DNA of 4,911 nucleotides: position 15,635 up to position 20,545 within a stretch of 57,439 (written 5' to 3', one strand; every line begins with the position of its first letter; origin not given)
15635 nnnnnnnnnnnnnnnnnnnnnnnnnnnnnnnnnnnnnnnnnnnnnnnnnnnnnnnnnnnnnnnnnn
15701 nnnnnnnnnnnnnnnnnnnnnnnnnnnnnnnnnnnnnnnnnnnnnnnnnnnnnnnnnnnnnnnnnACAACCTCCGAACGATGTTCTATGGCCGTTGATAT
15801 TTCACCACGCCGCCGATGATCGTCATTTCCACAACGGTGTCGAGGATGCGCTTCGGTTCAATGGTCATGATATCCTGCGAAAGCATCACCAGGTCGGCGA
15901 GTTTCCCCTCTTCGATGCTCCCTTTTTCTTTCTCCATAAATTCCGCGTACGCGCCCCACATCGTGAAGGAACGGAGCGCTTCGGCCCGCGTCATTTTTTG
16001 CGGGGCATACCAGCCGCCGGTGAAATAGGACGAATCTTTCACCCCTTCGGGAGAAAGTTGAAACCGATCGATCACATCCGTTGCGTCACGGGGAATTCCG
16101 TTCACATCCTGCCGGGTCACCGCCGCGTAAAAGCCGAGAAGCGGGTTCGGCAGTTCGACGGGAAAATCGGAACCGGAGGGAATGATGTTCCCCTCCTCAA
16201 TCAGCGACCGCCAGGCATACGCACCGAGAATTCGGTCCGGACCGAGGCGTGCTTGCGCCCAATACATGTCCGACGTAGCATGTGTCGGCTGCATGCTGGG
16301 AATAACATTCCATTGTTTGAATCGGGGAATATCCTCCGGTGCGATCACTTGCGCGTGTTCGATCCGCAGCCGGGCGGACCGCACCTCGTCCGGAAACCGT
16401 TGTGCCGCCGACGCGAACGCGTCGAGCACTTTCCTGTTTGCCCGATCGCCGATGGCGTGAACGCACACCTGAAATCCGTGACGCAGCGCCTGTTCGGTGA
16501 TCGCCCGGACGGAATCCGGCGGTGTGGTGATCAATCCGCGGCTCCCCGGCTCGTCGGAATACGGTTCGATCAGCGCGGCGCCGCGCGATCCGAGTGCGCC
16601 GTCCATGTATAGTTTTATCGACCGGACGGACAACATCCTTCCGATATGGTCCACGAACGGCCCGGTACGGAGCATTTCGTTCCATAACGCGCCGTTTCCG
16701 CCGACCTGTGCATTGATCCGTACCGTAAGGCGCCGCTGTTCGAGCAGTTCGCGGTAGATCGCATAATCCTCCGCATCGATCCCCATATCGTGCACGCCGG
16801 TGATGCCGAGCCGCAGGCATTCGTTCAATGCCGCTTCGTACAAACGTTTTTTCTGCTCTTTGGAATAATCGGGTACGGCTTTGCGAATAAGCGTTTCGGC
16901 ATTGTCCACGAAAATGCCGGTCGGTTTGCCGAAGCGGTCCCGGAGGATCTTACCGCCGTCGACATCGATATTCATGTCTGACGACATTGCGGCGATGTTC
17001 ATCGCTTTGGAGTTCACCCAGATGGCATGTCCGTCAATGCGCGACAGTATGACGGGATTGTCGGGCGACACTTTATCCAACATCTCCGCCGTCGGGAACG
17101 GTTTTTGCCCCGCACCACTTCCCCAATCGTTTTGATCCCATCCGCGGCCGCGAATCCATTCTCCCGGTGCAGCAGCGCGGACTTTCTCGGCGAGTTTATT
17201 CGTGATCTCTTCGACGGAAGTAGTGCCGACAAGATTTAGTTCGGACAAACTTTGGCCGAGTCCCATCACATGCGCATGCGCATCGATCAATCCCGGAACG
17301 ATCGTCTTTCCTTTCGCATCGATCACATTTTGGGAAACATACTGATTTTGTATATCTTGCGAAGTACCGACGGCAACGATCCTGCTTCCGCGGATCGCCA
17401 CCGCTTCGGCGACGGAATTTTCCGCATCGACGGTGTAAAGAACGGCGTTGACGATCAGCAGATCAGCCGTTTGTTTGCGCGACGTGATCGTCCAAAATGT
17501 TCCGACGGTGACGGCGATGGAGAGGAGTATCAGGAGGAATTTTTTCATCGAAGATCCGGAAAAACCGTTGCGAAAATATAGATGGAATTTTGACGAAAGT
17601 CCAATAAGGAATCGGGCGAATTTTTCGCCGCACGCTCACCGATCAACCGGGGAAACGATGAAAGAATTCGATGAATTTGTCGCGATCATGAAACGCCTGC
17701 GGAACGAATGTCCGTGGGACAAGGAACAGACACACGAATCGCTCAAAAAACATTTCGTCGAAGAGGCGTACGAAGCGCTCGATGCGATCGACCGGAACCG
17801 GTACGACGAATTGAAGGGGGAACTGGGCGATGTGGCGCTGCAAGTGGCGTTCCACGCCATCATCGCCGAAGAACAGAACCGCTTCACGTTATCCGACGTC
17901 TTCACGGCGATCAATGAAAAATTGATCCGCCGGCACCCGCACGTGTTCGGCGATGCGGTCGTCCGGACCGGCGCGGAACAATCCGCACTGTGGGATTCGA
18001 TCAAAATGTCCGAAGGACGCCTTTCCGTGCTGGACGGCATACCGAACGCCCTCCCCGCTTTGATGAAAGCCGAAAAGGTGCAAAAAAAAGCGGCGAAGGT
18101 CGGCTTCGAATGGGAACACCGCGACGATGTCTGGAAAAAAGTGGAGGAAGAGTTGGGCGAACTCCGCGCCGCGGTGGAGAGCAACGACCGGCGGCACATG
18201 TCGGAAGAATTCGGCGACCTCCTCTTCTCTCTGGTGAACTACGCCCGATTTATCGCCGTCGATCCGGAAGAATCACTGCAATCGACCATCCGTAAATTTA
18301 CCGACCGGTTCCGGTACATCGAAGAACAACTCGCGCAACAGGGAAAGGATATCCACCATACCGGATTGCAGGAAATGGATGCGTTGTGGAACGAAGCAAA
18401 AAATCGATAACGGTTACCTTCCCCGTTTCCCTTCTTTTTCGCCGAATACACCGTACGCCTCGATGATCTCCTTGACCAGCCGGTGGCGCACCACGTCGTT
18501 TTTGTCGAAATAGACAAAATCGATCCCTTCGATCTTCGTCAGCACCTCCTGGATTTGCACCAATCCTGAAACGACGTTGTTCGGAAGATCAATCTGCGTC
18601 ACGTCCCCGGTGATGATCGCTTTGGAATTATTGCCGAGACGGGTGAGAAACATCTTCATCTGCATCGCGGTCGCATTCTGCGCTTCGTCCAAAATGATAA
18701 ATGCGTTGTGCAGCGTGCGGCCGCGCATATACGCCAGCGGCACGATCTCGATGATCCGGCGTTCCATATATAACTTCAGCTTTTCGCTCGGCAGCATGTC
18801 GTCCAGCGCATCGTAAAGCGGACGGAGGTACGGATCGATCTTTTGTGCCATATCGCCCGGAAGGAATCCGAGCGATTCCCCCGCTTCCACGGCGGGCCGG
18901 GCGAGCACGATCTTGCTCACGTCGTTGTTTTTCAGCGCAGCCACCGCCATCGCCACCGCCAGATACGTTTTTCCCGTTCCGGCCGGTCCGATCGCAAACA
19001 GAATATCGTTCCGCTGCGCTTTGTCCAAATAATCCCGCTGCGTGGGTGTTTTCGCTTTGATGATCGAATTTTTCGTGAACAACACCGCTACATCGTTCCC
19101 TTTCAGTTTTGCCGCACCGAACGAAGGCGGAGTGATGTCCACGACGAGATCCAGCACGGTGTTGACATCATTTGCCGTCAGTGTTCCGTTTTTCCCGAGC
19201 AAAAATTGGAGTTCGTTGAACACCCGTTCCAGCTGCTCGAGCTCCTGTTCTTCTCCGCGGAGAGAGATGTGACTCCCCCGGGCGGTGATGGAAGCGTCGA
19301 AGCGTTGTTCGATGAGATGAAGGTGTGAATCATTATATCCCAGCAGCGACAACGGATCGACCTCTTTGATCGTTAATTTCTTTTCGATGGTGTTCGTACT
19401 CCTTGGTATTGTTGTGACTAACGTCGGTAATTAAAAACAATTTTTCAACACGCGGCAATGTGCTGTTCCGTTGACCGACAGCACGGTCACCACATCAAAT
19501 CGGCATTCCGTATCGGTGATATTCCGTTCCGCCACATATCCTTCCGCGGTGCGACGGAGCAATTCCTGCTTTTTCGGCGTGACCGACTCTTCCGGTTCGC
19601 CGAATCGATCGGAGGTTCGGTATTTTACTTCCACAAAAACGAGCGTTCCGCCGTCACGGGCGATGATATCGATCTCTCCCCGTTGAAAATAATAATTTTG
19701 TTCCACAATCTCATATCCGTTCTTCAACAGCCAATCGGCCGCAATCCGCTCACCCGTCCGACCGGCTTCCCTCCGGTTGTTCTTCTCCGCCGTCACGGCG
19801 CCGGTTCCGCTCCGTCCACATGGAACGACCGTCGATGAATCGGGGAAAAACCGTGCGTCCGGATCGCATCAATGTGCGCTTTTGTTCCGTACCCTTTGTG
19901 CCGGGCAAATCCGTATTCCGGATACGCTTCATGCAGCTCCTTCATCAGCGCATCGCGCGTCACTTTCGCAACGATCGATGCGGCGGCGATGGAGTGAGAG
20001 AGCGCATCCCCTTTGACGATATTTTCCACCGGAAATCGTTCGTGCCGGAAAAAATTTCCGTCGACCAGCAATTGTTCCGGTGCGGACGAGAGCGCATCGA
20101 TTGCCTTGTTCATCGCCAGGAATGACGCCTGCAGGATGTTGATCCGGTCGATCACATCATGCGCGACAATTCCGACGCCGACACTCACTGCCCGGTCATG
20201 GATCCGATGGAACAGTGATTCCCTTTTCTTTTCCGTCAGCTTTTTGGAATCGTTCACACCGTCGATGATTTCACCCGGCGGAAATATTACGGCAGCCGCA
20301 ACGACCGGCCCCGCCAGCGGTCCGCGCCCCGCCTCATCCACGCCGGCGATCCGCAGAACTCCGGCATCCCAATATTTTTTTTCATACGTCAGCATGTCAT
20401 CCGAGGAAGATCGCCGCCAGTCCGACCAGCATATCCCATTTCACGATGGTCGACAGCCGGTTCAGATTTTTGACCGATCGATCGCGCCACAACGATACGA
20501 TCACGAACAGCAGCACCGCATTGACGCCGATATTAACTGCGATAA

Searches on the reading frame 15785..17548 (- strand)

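Call 13: search_protein_families(library=pfam, proteins=[window:15785-17548:-], max_evalue=0.0001)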
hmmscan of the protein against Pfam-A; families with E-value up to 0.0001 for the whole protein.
window:15785-17548:- (587 aa): 3 families
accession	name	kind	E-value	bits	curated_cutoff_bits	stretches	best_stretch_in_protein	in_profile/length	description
PF07969.17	Amidohydro_3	-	9.3e-106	355.5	29.7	1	75-582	2-470/472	Amidohydrolase family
PF01979.26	Amidohydro_1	-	3.4e-14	53.3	25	1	229-573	30-339/345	Amidohydrolase family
PF22039.1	HUTI_composite_bact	-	6.4e-05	22.9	25.5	0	49-70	2-23/26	Imidazolonepropionase-like composite domain, bacteria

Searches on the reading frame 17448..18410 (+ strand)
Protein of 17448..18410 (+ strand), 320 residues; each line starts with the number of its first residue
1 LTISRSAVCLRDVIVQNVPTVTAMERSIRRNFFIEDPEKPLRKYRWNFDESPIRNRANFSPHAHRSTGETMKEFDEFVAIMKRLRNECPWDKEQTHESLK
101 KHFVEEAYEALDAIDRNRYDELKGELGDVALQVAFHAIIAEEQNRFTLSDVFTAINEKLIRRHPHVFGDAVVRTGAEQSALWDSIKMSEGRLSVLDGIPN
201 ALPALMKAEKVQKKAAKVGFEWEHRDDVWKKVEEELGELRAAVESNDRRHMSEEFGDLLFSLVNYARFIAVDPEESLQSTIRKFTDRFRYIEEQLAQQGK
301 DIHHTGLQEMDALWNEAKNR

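Call 5: search_protein_families(library=pfam, proteins=[window:17448-18410:+], max_evalue=0.01)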
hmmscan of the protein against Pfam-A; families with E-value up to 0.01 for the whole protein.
window:17448-18410:+ (320 aa): 3 families
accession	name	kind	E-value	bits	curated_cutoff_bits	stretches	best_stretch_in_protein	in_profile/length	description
PF03819.22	MazG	-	5.7e-39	132.7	22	2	94-167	1-74/74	MazG nucleotide pyrophosphohydrolase domain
PF01503.22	PRA-PH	-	1.1e-09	39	21.3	2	221-278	23-80/86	Phosphoribosyl-ATP pyrophosphohydrolase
PF20271.3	CATASP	-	0.0053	17.1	29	0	221-260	11-50/86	CATRA-Associated Small Protein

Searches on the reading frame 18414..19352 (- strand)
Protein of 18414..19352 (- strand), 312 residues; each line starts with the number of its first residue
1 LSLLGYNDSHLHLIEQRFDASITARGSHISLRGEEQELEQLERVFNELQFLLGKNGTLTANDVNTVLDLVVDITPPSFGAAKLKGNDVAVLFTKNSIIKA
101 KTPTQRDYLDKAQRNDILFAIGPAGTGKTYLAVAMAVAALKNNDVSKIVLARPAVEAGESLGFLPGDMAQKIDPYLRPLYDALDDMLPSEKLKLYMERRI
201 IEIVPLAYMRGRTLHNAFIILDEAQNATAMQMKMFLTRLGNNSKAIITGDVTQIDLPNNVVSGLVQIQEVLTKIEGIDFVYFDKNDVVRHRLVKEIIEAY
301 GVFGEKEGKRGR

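Call 5: search_protein_families(library=pfam, proteins=[window:18414-19352:-], max_evalue=0.01)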
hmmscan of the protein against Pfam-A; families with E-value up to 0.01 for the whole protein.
window:18414-19352:- (312 aa): 13 families
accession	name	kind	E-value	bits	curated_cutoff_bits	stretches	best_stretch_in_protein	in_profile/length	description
PF02562.22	PhoH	-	2e-95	318.5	27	1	98-300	2-204/205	PhoH-like protein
PF13245.12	AAA_19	-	1.7e-08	35.2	25.1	1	106-254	2-129/134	AAA domain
PF13604.12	AAA_30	-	1.2e-07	32.1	27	1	103-254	4-128/191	AAA domain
PF13401.12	AAA_22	-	3.4e-05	24.6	27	1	115-241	5-109/130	AAA domain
PF01695.23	IstB_IS21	-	4.6e-05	23.5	24.1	1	113-141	90-118/238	IstB-like ATP binding protein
PF00270.35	DEAD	-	0.00013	22.2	26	1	102-150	1-50/167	DEAD/DEAH box helicase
PF13191.12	AAA_16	-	0.00017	22.6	32.6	1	107-239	14-155/167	AAA ATPase domain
PF13173.12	AAA_14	-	0.0025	18.3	27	0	117-249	4-97/129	AAA domain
PF20720.3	nSTAND3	-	0.0027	17.8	27.2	1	101-144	3-47/155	Novel STAND NTPase 3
PF13086.12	AAA_11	-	0.0031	17.7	27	0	104-142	5-44/257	AAA domain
PF13481.12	AAA_25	-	0.0043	17.1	27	0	98-143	15-61/195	AAA domain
PF00580.27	UvrD-helicase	-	0.0065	16.6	23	0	218-253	215-250/271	UvrD/REP helicase N-terminal domain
PF01057.23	Parvo_NS1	-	0.0099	15.3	20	0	73-138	71-136/271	Parvovirus non-structural protein NS1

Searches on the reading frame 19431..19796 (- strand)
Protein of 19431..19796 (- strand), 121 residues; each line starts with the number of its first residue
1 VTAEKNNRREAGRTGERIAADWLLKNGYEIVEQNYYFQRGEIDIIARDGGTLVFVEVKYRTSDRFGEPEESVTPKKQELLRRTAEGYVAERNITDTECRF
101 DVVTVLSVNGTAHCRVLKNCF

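Call 5: search_protein_families(library=pfam, proteins=[window:19431-19796:-], max_evalue=0.01)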
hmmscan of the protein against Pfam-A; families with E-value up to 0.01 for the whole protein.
window:19431-19796:- (121 aa): 5 families
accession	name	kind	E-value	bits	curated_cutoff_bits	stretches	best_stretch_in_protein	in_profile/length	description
PF02021.23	UPF0102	-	2.7e-31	108.2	23.6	1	15-105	1-80/80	Uncharacterised protein family UPF0102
PF08378.17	NERD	-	3.3e-08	34.5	22.1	1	12-70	2-67/111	Nuclease-related domain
PF01939.22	NucS_C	-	0.00021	21.7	24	1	23-63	15-56/124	Endonuclease NucS C-terminal domain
PF13635.12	DUF4143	-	0.00044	20.5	28.1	1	9-60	104-160/160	Domain of unknown function (DUF4143)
PF04471.18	Mrr_cat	-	0.0029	18.1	21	1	14-65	8-61/115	Restriction endonuclease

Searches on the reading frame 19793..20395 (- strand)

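Call 5: search_protein_families(library=pfam, proteins=[window:19793-20395:-], max_evalue=0.01)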
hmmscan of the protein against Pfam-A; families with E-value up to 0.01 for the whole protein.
window:19793-20395:- (200 aa): 1 family
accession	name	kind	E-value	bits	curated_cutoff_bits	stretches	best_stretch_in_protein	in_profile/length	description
PF01351.25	RNase_HII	-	2.2e-41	142.4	25.8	1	17-192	1-197/199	Ribonuclease HII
